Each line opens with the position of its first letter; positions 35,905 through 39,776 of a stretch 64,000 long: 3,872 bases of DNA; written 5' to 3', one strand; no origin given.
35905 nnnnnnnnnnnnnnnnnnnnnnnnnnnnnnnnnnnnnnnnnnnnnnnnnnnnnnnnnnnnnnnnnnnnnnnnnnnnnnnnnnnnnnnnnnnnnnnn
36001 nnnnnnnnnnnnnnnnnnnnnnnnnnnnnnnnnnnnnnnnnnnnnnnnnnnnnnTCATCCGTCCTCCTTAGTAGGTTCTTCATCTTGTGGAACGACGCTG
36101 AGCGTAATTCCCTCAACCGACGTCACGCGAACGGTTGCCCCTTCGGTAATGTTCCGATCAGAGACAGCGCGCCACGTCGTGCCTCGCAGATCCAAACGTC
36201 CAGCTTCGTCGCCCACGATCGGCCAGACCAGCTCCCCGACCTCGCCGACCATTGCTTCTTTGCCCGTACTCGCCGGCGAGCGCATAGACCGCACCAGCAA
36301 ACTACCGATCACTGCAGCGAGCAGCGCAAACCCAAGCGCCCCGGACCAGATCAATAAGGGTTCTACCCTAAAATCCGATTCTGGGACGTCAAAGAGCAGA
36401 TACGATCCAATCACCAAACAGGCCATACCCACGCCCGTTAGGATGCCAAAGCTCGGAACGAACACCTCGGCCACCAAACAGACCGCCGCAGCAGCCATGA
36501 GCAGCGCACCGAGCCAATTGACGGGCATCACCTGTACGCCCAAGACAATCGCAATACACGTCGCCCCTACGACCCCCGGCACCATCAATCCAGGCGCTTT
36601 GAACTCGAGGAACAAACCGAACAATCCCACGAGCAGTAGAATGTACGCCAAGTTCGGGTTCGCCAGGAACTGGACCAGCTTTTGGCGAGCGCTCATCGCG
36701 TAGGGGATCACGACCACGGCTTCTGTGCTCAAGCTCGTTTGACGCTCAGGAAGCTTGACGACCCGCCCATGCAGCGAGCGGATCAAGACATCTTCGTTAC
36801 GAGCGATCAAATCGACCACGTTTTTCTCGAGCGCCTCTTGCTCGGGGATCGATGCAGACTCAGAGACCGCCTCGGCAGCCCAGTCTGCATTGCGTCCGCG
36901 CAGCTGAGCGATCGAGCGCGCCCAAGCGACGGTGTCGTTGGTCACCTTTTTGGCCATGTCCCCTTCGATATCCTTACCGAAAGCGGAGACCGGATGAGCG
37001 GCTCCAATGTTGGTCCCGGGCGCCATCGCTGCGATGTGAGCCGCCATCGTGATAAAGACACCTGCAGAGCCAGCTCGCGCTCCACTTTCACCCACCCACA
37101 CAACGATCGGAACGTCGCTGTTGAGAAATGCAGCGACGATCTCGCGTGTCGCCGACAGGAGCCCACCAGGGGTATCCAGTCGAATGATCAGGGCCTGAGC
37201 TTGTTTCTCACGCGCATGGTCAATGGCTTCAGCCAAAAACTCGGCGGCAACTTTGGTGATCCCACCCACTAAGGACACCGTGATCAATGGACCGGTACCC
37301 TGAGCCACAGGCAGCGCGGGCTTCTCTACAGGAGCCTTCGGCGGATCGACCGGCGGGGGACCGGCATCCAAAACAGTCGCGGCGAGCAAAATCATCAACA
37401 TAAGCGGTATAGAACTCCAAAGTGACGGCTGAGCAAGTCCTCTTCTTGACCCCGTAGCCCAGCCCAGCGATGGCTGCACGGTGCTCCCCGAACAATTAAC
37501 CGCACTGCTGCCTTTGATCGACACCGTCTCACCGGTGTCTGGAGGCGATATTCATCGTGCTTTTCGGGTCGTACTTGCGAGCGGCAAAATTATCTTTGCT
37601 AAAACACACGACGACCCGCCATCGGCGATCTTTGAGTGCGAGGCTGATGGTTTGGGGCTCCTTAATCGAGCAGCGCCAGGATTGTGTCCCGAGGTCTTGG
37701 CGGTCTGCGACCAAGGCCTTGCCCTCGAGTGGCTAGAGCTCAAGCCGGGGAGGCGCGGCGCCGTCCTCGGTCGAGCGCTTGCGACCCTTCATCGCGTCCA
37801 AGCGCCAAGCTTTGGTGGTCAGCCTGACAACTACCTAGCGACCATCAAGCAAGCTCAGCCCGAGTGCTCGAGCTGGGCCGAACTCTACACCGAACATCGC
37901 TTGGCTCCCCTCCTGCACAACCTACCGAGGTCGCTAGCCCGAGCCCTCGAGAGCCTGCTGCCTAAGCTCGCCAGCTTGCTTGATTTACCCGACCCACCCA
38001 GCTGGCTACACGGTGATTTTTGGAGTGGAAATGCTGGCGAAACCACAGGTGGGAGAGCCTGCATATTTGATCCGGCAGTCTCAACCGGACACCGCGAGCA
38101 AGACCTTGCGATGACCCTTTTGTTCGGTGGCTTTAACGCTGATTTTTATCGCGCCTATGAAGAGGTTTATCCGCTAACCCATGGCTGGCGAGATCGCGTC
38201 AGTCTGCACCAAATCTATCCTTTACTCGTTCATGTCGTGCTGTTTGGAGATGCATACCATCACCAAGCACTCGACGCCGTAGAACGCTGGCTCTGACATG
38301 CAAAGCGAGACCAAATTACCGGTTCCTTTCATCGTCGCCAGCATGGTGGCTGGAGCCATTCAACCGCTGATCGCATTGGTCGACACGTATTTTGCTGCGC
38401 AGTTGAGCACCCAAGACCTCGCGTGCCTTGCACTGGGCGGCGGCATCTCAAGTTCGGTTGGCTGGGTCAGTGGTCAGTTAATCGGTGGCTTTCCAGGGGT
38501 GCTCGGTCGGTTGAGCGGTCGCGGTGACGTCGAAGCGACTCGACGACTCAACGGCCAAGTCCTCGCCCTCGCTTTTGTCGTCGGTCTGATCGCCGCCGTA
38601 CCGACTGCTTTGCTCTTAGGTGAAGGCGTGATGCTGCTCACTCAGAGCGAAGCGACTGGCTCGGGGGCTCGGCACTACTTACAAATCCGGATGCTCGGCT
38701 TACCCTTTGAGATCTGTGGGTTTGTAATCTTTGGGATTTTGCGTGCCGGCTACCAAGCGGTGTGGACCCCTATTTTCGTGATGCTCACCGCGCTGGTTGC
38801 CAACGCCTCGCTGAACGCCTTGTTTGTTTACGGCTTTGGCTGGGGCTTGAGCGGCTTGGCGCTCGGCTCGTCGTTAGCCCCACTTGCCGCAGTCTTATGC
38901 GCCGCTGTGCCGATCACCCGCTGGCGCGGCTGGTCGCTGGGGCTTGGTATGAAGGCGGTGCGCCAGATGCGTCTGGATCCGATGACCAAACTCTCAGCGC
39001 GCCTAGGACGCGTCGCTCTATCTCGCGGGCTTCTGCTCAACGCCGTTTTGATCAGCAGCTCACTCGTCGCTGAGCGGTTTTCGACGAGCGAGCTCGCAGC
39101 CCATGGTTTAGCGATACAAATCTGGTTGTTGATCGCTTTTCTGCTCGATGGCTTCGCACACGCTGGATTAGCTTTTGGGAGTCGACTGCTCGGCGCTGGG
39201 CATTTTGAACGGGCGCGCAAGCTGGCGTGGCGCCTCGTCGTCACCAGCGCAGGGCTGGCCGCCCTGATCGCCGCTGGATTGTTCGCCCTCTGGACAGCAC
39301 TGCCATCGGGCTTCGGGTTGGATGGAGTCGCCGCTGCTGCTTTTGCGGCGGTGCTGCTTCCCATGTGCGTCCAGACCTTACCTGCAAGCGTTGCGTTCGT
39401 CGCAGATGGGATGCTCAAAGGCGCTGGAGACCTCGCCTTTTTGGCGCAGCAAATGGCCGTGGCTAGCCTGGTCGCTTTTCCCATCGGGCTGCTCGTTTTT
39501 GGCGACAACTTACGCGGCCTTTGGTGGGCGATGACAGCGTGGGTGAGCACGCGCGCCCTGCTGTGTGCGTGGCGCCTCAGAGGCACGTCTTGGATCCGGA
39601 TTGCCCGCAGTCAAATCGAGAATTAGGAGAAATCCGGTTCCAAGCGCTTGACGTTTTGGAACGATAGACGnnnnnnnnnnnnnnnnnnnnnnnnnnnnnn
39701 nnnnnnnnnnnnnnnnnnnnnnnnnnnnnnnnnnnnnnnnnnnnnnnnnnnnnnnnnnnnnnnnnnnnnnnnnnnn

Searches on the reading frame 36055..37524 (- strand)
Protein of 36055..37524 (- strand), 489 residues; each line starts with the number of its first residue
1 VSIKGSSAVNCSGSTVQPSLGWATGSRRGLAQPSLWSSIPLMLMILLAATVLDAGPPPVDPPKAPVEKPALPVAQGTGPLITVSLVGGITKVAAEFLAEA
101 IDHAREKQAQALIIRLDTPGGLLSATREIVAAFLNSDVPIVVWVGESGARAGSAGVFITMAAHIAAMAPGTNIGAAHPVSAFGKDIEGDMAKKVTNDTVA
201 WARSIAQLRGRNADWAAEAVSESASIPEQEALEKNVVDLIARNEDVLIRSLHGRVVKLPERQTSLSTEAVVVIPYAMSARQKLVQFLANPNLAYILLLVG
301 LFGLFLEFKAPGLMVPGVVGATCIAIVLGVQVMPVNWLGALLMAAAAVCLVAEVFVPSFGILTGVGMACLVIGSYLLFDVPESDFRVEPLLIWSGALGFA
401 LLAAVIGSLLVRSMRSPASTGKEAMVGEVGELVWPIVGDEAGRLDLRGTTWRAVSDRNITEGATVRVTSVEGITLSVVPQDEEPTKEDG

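Call 76: search_protein_families(library=pfam, proteins=[window:36055-37524:-], max_evalue=0.00001)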
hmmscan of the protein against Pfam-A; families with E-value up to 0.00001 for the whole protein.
window:36055-37524:- (489 aa): 3 families
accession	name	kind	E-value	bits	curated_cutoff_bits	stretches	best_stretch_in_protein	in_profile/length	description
PF24961.1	NfeD_membrane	-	1e-23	84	26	1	291-406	1-116/119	NfeD integral membrane domain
PF25145.1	NfeD1b_N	-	7.5e-20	71.7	40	1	88-242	10-157/189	NfeD1b, N-terminal domain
PF01957.25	NfeD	-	8.3e-12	45.6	29.1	1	423-479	2-57/57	NfeD-like C-terminal, partner-binding domain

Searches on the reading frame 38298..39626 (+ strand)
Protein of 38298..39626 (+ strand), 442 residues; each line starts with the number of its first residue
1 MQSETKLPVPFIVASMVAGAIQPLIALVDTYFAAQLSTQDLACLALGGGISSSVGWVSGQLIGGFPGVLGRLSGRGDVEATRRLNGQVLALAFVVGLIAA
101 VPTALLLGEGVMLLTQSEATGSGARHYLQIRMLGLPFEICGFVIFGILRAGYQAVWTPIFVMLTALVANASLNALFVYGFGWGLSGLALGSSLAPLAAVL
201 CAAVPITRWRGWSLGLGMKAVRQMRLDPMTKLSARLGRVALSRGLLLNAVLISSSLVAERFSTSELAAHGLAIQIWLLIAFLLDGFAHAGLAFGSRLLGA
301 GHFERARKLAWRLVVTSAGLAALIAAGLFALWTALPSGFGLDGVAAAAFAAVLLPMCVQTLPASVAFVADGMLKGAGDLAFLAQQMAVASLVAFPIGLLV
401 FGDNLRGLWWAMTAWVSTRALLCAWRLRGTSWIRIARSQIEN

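Call 76: search_protein_families(library=pfam, proteins=[window:38298-39626:+], max_evalue=0.00001)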
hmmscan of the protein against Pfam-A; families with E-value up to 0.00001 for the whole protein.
window:38298-39626:+ (442 aa): 1 family
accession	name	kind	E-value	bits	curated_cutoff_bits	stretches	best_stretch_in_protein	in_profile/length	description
PF01554.23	MatE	-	2.1e-28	99.5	24.9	2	247-397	9-159/161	MatE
